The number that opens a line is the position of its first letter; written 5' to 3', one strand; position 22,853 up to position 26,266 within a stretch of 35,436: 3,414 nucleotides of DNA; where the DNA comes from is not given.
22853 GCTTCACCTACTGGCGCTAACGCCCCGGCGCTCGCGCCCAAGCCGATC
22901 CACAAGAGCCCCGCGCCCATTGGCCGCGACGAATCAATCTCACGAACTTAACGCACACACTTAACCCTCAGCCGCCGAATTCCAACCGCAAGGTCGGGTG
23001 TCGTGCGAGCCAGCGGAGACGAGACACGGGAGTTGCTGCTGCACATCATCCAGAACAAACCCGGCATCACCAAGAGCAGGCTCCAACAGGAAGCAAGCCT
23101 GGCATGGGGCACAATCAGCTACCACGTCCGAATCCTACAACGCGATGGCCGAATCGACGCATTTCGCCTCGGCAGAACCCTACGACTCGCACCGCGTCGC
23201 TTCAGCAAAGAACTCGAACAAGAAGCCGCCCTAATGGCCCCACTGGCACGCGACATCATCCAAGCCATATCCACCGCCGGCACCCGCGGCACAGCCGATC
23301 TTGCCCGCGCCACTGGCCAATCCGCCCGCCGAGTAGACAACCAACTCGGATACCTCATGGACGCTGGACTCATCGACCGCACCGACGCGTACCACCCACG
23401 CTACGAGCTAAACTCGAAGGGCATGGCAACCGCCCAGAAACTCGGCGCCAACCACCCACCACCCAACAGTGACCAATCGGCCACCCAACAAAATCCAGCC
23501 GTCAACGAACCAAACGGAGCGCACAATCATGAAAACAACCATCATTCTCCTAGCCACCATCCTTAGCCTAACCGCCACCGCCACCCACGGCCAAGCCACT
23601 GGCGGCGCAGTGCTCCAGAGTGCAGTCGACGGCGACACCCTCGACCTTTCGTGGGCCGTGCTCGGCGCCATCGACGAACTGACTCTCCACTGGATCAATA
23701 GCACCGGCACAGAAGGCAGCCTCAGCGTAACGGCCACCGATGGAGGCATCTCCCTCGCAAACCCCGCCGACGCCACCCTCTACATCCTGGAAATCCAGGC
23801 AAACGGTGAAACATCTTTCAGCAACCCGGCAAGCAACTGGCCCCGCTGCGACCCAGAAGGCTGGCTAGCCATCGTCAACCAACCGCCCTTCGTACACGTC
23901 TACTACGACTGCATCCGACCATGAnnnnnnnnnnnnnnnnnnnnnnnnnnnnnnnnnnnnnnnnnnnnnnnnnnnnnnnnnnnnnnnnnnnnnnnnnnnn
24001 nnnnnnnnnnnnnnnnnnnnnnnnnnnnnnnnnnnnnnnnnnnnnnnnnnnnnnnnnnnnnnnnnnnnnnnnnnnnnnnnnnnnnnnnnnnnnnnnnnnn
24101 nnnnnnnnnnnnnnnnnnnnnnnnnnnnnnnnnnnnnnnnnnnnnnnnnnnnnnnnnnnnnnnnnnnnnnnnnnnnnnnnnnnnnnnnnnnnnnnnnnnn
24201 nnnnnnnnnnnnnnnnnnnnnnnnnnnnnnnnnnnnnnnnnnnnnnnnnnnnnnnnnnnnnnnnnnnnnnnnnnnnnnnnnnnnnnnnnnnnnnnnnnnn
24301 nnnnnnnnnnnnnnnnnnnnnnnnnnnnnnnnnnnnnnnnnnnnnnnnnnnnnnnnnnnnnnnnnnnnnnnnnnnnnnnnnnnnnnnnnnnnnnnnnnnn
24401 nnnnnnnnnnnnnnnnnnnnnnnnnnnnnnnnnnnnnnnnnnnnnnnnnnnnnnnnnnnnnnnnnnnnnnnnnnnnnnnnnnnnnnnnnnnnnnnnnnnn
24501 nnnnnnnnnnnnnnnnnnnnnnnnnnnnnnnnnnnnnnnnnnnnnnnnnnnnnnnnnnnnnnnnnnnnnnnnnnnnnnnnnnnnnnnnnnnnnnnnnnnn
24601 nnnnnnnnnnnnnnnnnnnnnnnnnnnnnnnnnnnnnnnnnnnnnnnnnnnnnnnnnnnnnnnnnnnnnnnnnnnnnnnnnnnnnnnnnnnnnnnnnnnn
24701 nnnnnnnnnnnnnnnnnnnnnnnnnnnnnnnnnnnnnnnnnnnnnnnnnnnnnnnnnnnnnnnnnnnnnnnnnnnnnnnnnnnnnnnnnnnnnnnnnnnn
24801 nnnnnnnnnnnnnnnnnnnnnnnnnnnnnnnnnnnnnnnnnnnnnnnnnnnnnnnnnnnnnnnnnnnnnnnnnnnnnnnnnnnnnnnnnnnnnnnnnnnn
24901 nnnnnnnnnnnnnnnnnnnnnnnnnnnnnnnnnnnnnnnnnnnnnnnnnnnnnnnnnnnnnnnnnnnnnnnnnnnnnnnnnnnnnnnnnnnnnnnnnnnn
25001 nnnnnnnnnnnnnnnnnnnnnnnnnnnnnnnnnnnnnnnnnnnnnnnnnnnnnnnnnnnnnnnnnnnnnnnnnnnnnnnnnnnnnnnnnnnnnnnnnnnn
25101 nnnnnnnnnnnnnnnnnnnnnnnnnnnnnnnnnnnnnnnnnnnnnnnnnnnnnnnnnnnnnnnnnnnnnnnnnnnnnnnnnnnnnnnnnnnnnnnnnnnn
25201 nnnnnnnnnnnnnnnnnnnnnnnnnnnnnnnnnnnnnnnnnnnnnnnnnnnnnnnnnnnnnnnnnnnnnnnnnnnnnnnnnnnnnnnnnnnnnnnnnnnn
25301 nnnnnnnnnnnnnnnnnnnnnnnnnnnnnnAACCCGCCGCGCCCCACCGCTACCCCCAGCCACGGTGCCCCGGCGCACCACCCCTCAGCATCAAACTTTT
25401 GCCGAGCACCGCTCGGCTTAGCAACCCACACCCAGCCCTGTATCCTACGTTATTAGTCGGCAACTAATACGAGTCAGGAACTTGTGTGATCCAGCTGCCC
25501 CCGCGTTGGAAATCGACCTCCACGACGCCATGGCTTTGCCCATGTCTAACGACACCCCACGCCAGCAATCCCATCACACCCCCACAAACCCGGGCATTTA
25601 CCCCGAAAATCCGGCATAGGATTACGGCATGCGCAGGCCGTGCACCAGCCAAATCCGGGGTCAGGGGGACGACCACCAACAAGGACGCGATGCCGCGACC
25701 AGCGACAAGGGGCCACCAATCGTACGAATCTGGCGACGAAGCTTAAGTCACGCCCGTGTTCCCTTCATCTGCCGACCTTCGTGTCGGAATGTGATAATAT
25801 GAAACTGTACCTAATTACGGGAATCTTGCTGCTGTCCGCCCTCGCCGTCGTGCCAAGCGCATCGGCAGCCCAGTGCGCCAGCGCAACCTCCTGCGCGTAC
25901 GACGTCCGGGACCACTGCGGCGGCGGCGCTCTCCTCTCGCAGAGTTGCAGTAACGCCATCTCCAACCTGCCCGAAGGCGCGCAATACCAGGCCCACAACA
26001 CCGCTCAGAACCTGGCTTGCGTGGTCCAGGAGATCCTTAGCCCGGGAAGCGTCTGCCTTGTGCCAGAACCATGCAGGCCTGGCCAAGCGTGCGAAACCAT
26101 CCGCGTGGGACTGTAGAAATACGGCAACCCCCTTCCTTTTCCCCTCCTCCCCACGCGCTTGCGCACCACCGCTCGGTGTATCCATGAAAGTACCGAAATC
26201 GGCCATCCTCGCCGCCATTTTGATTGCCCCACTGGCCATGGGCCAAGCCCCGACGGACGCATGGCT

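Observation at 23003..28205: Island cargo is one operon-like array: a double wHTH regulator plus four exported or membrane proteins, including a 673-aa anchored surface protein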

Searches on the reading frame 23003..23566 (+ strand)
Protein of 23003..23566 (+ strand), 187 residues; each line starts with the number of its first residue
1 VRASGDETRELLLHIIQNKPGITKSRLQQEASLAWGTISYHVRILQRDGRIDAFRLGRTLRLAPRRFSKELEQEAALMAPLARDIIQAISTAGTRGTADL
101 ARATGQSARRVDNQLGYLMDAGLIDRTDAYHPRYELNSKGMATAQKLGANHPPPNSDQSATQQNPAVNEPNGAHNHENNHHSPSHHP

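Call 8: search_protein_families(library=pfam, max_evalue=1, proteins=[window:23003-23566:+])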
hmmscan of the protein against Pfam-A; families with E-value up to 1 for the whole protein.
window:23003-23566:+ (187 aa): 12 families
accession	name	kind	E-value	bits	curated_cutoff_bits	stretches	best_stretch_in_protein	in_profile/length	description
PF13412.12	HTH_24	-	2.5e-10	40.2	21.9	1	6-51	2-47/48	Winged helix-turn-helix DNA-binding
PF24266.1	HTH_HVO_0163_N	-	1.5e-08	35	31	1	7-73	2-67/70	HVO_0163, N-terminal HTH domain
PF25212.1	HVO_A0114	-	7.8e-07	29.2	27.6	1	70-128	12-70/84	HVO_A0114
PF12802.13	MarR_2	-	3e-05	24.5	27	1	84-129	9-55/61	MarR family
PF01022.26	HTH_5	-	0.00013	22.2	22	1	82-125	4-46/47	Bacterial regulatory protein, arsR family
PF12840.13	HTH_20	-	0.00031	21.1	27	1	78-125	2-49/51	Helix-turn-helix domain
PF14947.12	HTH_45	-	0.0013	19.2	25.5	1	84-147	10-69/77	Winged helix-turn-helix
PF13404.12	HTH_AsnC-type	-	0.0022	18.2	27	0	42-64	9-31/42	AsnC-type helix-turn-helix domain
PF01047.28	MarR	-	0.0031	17.8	24.6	1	11-51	7-47/59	MarR family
PF24034.1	DUF7343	-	0.018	15.3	27.6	1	24-59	21-56/62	Domain of unknown function (DUF7343)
PF10711.15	DUF2513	-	0.039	14.7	29.6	0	81-128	6-55/100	Hypothetical protein (DUF2513)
PF04182.18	B-block_TFIIIC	-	0.045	14.2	22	1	82-129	4-53/73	B-block binding subunit of TFIIIC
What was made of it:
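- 23003..23566 (+): P1: soluble double winged-helix regulator, 187 aa, with a His/Asn/Pro-rich C-terminal tail. Pfam HTH_24 2.5e-10, HTH_HVO_0163_N 1.5e-8, HVO_A0114 7.8e-7 (call 8).
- Checked: P1 is 23003-23566, GTG start, 187 aa. It has two winged-helix regions: HTH_24 / HVO_0163_N at residues 6-73 and HVO_A0114 / MarR_2 / ArsR at residues 70-129 (call 8).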

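Call 9: search_protein_families(library=phrogs, max_evalue=1, proteins=[window:23003-23566:+])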
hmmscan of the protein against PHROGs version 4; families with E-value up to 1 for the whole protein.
window:23003-23566:+ (187 aa): 18 families
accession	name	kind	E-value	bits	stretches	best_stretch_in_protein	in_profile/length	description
phrog_142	-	moron, auxiliary metabolic gene and host takeover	6.2e-05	24.1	1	82-142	14-76/116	Ren-like exclusion protein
phrog_2030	-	transcription regulation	0.00046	20.9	1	84-158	18-96/202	transcriptional regulator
phrog_11214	-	unknown function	0.00071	20.6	1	76-128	47-99/123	-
phrog_1032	-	DNA, RNA and nucleotide metabolism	0.0011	20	1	98-182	41-126/281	replication initiation protein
phrog_2440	-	transcription regulation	0.0014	19.6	1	70-166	18-118/126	transcriptional regulator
phrog_678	-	DNA, RNA and nucleotide metabolism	0.0015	19.2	1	98-180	89-194/346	replication initiation O-like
phrog_630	-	unknown function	0.0034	17.9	1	81-171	83-165/253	-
phrog_12156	-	DNA, RNA and nucleotide metabolism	0.0058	16.3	0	74-130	417-473/485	DNA helicase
phrog_1687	-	transcription regulation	0.011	16.7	1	8-130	3-116/162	MarR family transcrition regulator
phrog_391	-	DNA, RNA and nucleotide metabolism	0.015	15.9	1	99-180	42-146/298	replication initiation O-like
phrog_7387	-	transcription regulation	0.032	15.4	1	21-71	26-76/111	transcriptional regulator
phrog_4405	-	unknown function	0.035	15.3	1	102-153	43-93/168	-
phrog_13455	-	unknown function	0.068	14.4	1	59-123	13-76/87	-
phrog_1368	-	transcription regulation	0.12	13.2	1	98-145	31-76/101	transcriptional regulator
phrog_270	-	DNA, RNA and nucleotide metabolism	0.14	12.5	1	97-178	70-165/383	replication initiation protein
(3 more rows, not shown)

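Call 49: find_related_loci(query=A3, collection=viral_contigs, flank=8000)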
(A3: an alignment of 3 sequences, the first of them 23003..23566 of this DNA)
Query A3 (187 aa) in viral_contigs; peptide patterns used: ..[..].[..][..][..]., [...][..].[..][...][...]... (x = any residue, [..] = any of these).
19 stretches matched a pattern, but none encodes a relative of the query by tblastn (E <= 1e-3).

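Call 62: search_protein_families(library=ncbifam, max_evalue=10, proteins=[window:23003-23566:+])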
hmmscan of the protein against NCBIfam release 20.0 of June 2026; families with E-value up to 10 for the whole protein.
window:23003-23566:+ (187 aa): 9 families
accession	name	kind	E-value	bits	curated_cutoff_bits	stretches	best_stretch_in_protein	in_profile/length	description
NF033788.1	HTH_metalloreg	subfamily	3.4e-09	36.4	55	2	76-137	7-69/77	metalloregulator ArsR/SmtB family transcription factor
NF033789.1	repress_SdpR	subfamily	0.0011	18.9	100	1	2-57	3-57/79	autorepressor SdpR family transcription factor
NF041413.1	ArsR_Rv2640c_fam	equivalog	0.0014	19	155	2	90-126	54-90/118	Rv2640c family ArsR-like transcriptional regulator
NF047906.1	CdPbTransRegCmtR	equivalog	0.0029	17.5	150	1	80-144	21-85/104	Cd(II)/Pb(II)-sensing metalloregulatory transcriptional regulator CmtR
TIGR04176.1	MarR_EPS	equivalog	0.003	17.6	88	1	6-52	3-49/105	MarR family EPS-associated transcriptional regulator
NF053610.1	Sso10a_fam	subfamily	0.0036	17.3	60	2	15-52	13-48/64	Sso10a family chromatin protein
TIGR01884.1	cas_HTH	subfamily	0.065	12.6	60.2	1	85-128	147-190/202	CRISPR-associated CARF protein Csa3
NF053602.1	Phr_regulator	exception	0.066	12.8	320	1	5-67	10-70/191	heat shock transcription regulator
NF040939.2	trans_reg_lrs14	equivalog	0.075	13.1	90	1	86-128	27-70/103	Lrs14 family HTH-type transcriptional regulator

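Call 63: search_protein_families(library=padloc, max_evalue=1, proteins=[window:23003-23566:+])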
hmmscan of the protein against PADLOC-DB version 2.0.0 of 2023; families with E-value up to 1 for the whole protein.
window:23003-23566:+ (187 aa): 10 families
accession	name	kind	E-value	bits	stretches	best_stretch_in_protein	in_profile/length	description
PDLC01438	Csa3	-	5e-07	28.1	2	75-143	143-208/305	"CAS-I,CAS-II,CAS-III,CAS-IV,CAS-V,CAS-VI; associated_signaling"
PDLC01720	Csa3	-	7.9e-07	27.6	2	2-73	20-92/118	Csa3_1_CAS-I-II-III-IV-V-VI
PDLC01866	CARF3--CARF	-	3.1e-05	22.1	2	81-129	140-189/207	-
PDLC01879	CARF3--CARF_TM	-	0.00015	19.5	1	84-147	160-220/222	-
PDLC01850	CARF3--CARF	-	0.0006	17.8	1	82-127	147-192/209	-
PDLC01434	CasR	-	0.0043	14.9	1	84-138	132-184/191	"CAS-I,CAS-II,CAS-III,CAS-IV,CAS-V,CAS-VI; associated_signaling"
PDLC01860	CARF3--CARF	-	0.0054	14.8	1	7-59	143-195/210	-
PDLC01268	CasR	-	0.0071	14.3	1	84-129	128-169/179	"CAS-I,CAS-II,CAS-III,CAS-IV,CAS-V,CAS-VI; associated_signaling"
PDLC01044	Csa3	-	0.021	12.7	1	85-140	141-190/194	Type I-A associated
PDLC01852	CARF3--CARF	-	0.031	12.2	1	6-60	143-196/208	-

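Call 93: search_dna_similar(query=window:23003-23566:+, collection=phages, mode=protein, max_evalue=0.01, max_rows=10)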
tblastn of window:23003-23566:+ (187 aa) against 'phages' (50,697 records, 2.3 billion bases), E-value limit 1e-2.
No match.

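Call 95: search_dna_similar(query=window:23003-23566:+, collection=plasmids, mode=protein, max_evalue=0.001, max_rows=8)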
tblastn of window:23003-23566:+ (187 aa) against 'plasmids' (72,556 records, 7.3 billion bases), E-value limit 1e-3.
Records with a match: 1; places in all: 1; records where one place covers at least 80% of the query: 0.
Best place of each record, by identity: <60% 1.
By first word of the organism name: Natrinema 1.
By predicted mobility (MOB-suite, as given by PLSDB): non-mobilizable 1.
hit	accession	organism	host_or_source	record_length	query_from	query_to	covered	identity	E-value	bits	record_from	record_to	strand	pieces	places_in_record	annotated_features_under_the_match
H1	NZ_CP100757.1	Natrinema gelatinilyticum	marine sediment,sediment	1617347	7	124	63%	29.2%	4e-4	47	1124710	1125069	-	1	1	record has no annotation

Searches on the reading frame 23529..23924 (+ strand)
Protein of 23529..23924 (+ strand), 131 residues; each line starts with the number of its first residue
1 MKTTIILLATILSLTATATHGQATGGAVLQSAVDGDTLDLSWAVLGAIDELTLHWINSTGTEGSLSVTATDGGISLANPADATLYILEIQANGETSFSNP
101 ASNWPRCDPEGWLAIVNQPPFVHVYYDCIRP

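Call 8: search_protein_families(library=pfam, max_evalue=1, proteins=[window:23529-23924:+])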
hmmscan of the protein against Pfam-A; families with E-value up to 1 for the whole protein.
window:23529-23924:+ (131 aa): 1 family
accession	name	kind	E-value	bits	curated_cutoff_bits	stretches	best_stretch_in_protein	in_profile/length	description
PF17803.7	Cadherin_4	-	0.21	12.6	25.1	0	16-74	21-69/71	Bacterial cadherin-like domain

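Call 9: search_protein_families(library=phrogs, max_evalue=1, proteins=[window:23529-23924:+])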
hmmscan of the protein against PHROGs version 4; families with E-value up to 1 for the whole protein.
window:23529-23924:+ (131 aa): 1 family
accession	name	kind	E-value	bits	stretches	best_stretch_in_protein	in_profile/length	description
phrog_38586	-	unknown function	0.25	11.9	1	19-61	114-154/158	-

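Call 48: find_related_loci(query=A2, collection=viral_contigs, flank=8000)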
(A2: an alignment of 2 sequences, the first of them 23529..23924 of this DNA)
Query A2 (131 aa) in viral_contigs; peptide patterns used: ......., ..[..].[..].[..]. (x = any residue, [..] = any of these).
24 stretches matched a pattern, but none encodes a relative of the query by tblastn (E <= 1e-3).

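Call 62: search_protein_families(library=ncbifam, max_evalue=10, proteins=[window:23529-23924:+])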
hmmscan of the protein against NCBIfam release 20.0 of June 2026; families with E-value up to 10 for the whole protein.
window:23529-23924:+ (131 aa): 0 families
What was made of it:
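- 23529..23924 (+): P2: secreted 131-aa protein with a conserved C-terminal Cys loop (C107...C128): C-x-P-x2-W-x5-PP[FY]V-x5-C-x2-P. No Pfam, PHROG or NCBIfam hit (calls 8, 9, 62).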

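Call 63: search_protein_families(library=padloc, max_evalue=1, proteins=[window:23529-23924:+])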
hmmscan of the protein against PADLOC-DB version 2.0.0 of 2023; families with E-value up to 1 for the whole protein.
window:23529-23924:+ (131 aa): 0 families

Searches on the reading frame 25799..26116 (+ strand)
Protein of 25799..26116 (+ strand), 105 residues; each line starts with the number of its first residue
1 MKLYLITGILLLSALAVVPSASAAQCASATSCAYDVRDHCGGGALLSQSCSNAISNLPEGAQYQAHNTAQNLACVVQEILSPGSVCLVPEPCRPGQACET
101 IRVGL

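Call 8: search_protein_families(library=pfam, max_evalue=1, proteins=[window:25799-26116:+])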
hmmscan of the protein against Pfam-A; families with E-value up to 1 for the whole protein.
window:25799-26116:+ (105 aa): 1 family
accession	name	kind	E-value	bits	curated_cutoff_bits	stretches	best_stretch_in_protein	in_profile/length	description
PF16419.11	CNOT1_HEAT_N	-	0.14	12.2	27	1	46-90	6-51/226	CCR4-NOT transcription complex subunit 1 HEAT repeat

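Call 9: search_protein_families(library=phrogs, max_evalue=1, proteins=[window:25799-26116:+])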
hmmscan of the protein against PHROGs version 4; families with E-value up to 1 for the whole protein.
window:25799-26116:+ (105 aa): 0 families

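Call 62: search_protein_families(library=ncbifam, max_evalue=10, proteins=[window:25799-26116:+])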
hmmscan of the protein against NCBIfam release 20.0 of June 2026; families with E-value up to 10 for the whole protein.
window:25799-26116:+ (105 aa): 0 families

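Call 63: search_protein_families(library=padloc, max_evalue=1, proteins=[window:25799-26116:+])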
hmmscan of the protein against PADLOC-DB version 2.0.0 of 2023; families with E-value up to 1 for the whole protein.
window:25799-26116:+ (105 aa): 0 families
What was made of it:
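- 25799..26116 (+): P4: secreted 105-aa protein with 8 Cys. Orphan. No family hits (calls 8, 9, 62, 63).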

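Call 90: find_related_loci(query=window:25799-26116:+, collection=viral_contigs, flank=8000)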
Query window:25799-26116:+ (105 aa) in viral_contigs; peptide patterns used: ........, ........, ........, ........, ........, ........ (x = any residue, [..] = any of these).
16 stretches matched a pattern, but none encodes a relative of the query by tblastn (E <= 1e-3).
